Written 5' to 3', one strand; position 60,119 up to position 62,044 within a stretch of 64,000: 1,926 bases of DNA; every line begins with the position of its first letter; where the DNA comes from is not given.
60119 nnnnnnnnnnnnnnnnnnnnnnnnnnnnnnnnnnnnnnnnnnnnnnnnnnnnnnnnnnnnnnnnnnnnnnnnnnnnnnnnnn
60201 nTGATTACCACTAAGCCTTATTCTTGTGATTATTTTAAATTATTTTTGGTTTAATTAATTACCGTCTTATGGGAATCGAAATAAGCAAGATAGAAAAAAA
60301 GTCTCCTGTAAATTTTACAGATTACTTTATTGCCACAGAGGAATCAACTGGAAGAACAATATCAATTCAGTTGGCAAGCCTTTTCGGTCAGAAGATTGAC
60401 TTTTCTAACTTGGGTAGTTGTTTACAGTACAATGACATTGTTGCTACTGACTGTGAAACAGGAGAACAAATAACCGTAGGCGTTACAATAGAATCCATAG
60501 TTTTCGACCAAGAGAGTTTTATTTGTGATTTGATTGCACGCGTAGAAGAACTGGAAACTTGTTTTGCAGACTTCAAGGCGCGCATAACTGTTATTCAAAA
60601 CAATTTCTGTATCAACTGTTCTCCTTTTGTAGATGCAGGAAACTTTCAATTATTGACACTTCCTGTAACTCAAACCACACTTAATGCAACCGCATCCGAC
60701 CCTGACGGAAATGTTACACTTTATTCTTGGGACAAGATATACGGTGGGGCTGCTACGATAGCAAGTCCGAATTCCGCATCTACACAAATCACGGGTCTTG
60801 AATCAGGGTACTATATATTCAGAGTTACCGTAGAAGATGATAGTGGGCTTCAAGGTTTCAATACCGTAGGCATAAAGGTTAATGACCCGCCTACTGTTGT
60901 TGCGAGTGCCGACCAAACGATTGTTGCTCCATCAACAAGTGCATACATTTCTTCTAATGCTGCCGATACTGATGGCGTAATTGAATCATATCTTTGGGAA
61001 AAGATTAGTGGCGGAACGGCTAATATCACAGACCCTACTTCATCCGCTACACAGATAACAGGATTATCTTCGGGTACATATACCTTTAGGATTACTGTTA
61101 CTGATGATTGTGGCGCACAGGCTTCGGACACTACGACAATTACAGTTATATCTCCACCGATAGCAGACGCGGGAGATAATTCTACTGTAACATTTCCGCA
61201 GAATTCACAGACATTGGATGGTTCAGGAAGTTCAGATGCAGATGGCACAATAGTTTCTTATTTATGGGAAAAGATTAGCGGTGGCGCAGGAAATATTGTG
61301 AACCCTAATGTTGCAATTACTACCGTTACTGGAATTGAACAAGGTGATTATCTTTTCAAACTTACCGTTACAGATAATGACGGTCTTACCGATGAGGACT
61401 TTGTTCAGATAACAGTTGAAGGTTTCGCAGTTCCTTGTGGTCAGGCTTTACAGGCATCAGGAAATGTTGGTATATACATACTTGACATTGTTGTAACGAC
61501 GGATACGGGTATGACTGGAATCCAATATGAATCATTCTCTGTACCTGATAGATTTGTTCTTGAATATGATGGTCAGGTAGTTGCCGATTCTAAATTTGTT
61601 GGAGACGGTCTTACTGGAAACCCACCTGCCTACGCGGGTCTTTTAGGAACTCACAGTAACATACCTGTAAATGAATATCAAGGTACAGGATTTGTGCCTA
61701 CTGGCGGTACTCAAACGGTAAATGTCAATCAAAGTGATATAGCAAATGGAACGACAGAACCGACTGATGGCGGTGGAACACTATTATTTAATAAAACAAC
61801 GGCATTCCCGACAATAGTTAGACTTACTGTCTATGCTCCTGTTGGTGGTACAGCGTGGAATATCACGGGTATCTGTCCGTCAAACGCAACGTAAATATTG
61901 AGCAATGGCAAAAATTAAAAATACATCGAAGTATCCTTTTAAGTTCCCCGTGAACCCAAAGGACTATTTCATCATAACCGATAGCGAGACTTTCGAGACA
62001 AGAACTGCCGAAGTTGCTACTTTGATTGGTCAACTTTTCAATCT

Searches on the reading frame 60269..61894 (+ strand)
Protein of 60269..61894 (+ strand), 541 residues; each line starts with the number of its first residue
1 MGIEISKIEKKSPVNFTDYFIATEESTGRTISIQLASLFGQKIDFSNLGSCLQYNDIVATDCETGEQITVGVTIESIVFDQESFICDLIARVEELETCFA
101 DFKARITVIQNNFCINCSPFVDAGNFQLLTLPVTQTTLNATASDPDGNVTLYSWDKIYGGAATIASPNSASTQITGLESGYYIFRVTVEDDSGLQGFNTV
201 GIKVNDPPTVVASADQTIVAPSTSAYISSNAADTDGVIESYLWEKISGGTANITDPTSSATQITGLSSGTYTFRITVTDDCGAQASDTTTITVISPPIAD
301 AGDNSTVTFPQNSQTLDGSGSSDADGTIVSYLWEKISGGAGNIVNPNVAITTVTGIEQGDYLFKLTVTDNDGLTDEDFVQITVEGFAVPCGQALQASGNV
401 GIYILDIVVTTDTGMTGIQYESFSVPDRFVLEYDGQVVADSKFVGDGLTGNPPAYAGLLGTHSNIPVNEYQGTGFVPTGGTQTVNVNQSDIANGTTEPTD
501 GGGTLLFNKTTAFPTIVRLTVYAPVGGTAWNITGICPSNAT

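Call 5: search_protein_families(library=phrogs, proteins=[window:60269-61894:+])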
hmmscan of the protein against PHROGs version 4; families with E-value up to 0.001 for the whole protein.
window:60269-61894:+ (541 aa): 1 family
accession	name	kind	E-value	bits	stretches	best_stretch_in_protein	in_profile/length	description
phrog_13374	-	unknown function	1.6e-17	64.1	1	382-538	429-555/745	-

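Call 41: find_encoding_contigs(protein=window:60269-61894:+, flank=10000, max_places=3)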
Protein window:60269-61894:+ (541 aa): 2 contigs read that carry it; 1 place shown.
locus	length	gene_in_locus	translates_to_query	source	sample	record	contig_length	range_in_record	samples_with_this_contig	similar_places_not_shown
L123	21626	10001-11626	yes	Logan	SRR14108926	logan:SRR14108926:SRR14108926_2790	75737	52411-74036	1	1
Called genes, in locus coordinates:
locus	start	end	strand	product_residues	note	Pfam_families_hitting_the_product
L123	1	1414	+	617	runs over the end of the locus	-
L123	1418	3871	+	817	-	-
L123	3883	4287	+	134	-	-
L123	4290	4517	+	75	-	-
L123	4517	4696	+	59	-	-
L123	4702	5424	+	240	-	-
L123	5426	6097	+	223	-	-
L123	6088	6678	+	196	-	-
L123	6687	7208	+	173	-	PF23396:DUF7103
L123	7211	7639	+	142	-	-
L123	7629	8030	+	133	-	-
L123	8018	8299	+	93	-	-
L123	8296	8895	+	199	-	-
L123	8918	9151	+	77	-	-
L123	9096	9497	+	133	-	-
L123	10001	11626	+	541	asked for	PF00801:PKD (faint), PF22352:K319L-like_PKD, PF07495:Y_Y_Y (faint), PF22352:K319L-like_PKD, PF18911:PKD_4 (weak), PF22352:K319L-like_PKD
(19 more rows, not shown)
